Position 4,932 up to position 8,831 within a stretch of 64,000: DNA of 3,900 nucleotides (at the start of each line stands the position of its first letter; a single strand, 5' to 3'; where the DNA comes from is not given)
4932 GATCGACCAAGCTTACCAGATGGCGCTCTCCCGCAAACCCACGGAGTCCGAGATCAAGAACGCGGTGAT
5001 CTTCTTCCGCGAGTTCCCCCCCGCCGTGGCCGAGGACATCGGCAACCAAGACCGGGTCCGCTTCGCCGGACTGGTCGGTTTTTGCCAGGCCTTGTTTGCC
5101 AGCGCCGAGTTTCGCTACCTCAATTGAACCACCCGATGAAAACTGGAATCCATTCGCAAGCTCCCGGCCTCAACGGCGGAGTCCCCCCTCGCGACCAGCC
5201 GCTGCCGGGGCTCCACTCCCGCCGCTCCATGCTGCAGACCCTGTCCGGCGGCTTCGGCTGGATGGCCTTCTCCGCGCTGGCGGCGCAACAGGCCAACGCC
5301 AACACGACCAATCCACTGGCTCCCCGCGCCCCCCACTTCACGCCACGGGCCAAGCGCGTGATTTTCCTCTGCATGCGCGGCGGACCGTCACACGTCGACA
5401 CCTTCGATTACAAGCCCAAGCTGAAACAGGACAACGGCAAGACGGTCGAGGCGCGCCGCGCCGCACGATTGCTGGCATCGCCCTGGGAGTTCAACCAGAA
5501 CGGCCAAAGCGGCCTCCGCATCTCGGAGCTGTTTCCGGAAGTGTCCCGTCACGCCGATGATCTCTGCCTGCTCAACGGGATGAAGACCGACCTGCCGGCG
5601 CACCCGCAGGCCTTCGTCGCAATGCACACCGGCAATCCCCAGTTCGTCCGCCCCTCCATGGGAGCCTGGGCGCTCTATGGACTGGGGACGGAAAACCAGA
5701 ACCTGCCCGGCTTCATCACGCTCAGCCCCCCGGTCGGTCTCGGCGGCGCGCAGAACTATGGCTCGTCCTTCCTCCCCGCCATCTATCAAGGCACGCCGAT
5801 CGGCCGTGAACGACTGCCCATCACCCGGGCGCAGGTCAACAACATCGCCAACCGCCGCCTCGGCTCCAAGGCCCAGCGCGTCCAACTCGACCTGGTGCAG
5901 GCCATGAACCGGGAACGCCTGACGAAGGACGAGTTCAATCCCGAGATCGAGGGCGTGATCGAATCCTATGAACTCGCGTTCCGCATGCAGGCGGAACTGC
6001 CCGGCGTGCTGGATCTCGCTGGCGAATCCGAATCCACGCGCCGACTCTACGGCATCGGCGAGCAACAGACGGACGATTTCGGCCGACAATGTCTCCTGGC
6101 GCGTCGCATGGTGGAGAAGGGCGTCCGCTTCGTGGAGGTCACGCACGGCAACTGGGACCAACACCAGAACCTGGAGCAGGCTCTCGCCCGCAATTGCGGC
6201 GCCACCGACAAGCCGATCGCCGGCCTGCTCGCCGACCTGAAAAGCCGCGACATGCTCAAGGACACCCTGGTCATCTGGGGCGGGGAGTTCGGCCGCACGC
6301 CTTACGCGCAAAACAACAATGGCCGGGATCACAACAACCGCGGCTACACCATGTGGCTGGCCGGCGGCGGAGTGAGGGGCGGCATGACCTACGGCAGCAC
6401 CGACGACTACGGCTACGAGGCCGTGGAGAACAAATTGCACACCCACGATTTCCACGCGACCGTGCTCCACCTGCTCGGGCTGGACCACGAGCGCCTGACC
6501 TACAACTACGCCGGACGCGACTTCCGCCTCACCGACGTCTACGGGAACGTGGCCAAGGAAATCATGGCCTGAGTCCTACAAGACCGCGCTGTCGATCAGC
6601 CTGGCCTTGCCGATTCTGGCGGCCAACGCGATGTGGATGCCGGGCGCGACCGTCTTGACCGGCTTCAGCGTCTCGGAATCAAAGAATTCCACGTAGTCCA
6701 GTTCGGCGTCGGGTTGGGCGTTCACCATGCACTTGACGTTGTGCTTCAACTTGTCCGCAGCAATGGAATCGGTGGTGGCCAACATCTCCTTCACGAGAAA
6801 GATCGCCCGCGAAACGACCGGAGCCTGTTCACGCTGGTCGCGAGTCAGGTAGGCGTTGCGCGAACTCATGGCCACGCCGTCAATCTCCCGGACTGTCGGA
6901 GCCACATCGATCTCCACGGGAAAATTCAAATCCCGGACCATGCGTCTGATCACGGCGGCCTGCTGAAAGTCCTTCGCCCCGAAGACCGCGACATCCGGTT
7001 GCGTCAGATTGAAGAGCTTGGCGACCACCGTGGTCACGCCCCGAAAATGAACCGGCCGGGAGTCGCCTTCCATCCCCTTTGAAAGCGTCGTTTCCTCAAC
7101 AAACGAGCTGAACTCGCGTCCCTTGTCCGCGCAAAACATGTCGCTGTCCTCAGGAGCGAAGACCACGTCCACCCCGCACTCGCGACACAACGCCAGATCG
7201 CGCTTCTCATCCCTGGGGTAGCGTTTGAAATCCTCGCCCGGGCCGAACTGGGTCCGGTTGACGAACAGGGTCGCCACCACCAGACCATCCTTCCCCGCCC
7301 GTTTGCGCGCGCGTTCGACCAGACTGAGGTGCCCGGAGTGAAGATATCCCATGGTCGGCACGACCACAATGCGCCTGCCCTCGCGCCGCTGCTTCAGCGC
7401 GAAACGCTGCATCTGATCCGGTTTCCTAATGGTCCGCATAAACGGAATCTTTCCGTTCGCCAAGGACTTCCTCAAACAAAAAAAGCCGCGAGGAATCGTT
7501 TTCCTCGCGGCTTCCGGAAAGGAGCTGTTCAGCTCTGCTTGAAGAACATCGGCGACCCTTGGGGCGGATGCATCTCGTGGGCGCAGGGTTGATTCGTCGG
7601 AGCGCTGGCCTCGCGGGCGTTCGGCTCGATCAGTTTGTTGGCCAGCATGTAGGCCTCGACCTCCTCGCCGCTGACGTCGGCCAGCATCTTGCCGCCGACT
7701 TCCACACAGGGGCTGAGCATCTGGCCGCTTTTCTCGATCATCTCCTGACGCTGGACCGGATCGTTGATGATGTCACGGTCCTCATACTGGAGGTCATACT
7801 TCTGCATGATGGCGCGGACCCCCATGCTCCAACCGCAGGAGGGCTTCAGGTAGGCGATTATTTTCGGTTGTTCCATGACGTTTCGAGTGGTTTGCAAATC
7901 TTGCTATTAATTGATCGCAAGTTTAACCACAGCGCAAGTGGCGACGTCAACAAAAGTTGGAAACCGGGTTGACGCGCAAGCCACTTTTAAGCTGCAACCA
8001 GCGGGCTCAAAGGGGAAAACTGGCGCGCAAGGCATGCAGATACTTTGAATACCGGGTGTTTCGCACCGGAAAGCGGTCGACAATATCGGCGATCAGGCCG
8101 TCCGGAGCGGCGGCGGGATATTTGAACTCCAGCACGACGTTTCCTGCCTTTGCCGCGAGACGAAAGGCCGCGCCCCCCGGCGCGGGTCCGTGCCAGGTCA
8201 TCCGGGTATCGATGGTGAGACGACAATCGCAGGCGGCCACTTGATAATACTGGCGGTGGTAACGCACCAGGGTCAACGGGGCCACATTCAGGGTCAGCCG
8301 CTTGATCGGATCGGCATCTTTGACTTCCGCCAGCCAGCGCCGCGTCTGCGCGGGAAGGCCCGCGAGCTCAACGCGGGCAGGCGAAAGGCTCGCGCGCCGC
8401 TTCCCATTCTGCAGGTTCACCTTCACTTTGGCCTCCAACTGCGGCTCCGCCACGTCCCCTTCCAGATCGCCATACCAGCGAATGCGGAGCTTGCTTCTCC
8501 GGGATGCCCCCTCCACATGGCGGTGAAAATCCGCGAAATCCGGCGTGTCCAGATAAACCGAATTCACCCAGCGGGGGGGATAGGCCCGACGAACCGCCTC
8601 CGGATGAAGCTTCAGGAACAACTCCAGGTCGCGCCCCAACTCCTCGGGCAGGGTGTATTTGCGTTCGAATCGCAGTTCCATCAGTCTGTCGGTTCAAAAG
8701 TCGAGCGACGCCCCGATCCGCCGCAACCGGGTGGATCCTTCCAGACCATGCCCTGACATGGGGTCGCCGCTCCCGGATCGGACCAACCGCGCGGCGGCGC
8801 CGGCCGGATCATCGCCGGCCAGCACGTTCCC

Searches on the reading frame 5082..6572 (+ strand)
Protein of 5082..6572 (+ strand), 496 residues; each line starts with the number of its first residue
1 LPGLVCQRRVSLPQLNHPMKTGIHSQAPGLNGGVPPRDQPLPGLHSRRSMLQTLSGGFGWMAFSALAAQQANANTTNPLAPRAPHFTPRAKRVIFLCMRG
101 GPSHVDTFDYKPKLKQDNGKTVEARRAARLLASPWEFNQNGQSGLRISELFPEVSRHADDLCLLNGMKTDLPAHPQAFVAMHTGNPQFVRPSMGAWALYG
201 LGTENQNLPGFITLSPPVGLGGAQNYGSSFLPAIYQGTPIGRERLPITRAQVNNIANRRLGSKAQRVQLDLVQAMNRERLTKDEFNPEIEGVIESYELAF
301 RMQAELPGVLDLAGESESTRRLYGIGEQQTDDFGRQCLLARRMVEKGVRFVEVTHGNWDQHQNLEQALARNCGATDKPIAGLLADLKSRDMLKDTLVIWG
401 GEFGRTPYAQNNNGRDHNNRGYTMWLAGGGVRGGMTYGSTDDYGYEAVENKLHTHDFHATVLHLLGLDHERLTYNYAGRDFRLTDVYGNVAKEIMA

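Call 62: search_protein_families(library=pfam, proteins=[window:5082-6572:+], max_evalue=0.0001)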
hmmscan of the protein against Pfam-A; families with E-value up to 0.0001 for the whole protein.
window:5082-6572:+ (496 aa): 1 family
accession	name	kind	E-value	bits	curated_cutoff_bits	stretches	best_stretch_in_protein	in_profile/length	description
PF07394.17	DUF1501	-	3.3e-146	487.9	27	1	90-495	1-390/390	Protein of unknown function (DUF1501)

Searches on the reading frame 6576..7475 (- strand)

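Call 62: search_protein_families(library=pfam, proteins=[window:6576-7475:-], max_evalue=0.0001)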
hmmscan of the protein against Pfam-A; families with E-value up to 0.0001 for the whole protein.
window:6576-7475:- (299 aa): 1 family
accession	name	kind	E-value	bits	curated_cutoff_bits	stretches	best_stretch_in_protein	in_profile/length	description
PF02569.21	Pantoate_ligase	-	5e-95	318.1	20.7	1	15-297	2-267/268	Pantoate-beta-alanine ligase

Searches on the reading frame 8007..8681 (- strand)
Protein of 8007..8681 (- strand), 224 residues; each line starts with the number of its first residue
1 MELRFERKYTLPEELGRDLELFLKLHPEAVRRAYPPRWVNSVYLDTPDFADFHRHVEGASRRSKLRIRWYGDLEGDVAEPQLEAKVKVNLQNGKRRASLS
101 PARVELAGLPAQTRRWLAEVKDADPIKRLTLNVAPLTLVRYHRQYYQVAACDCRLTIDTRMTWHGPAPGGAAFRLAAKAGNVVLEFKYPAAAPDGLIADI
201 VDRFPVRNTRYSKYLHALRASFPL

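Call 62: search_protein_families(library=pfam, proteins=[window:8007-8681:-], max_evalue=0.0001)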
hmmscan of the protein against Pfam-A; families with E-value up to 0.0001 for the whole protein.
window:8007-8681:- (224 aa): 1 family
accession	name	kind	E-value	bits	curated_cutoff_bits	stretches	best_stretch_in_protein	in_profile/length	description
PF09359.15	VTC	-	7e-25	88.4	23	1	6-220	4-233/235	VTC domain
